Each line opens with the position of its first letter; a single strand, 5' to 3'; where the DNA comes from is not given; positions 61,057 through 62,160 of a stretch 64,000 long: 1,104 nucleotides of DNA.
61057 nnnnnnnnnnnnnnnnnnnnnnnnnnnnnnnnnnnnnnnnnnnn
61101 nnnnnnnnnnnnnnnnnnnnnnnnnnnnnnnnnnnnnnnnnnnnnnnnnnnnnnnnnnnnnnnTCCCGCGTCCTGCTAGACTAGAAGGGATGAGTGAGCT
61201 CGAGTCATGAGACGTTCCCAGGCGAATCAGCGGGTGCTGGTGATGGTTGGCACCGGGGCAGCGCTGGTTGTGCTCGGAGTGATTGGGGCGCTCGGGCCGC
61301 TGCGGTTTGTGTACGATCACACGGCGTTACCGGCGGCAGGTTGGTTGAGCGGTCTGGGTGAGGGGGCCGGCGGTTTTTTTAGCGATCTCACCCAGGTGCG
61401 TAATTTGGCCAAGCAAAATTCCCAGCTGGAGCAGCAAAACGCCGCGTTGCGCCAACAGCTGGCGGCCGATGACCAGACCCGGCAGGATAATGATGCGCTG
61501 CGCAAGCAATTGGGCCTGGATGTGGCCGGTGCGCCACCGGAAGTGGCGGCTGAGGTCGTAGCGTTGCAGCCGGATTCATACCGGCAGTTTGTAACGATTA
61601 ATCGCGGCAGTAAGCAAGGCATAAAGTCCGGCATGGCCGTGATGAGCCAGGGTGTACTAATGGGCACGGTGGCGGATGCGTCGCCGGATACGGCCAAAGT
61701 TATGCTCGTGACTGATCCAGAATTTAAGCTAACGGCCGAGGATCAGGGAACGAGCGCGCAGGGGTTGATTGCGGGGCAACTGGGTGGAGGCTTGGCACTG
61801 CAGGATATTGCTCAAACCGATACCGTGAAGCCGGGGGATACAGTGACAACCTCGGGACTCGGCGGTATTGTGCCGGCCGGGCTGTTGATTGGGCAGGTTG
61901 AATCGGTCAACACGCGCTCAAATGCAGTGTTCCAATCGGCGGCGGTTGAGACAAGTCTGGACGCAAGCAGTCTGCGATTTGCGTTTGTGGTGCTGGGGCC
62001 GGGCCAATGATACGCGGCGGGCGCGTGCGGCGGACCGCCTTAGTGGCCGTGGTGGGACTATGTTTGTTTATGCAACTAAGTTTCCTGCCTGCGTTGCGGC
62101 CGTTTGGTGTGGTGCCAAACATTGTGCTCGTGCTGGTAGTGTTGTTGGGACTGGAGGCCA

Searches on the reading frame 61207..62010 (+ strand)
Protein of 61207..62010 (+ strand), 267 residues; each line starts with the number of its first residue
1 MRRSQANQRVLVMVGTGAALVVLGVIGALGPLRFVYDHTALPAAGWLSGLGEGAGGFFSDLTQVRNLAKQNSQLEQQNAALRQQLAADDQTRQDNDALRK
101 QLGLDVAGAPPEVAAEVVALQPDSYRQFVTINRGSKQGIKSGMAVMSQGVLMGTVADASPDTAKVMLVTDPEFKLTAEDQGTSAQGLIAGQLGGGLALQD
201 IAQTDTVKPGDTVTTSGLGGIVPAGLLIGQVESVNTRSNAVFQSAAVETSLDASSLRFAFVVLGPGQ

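Call 68: search_protein_families(library=pfam, proteins=[window:61207-62010:+], max_evalue=0.001)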
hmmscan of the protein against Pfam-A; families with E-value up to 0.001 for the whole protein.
window:61207-62010:+ (267 aa): 2 families
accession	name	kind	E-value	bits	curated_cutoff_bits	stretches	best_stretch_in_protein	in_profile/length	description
PF04085.20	MreC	-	3.2e-39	134.5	28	1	117-262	1-146/147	Rod shape-determining protein MreC, barrel core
PF02470.25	MlaD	-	0.00058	20.5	25.1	0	131-165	7-43/81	MlaD protein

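Call 78: find_encoding_contigs(protein=window:61207-62010:+, flank=10000, max_places=1)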
Protein window:61207-62010:+ (267 aa): 1 contig read that carries it; 1 place shown.
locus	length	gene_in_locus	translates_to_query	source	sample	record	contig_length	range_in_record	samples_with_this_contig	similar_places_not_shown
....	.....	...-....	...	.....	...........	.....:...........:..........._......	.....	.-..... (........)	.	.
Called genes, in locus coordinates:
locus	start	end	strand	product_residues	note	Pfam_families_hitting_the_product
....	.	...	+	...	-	?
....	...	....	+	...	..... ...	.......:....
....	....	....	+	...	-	-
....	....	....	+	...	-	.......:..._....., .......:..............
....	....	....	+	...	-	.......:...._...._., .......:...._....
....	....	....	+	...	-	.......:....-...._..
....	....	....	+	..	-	-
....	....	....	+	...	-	-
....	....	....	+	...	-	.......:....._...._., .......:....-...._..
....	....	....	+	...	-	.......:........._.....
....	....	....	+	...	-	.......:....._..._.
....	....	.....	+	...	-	?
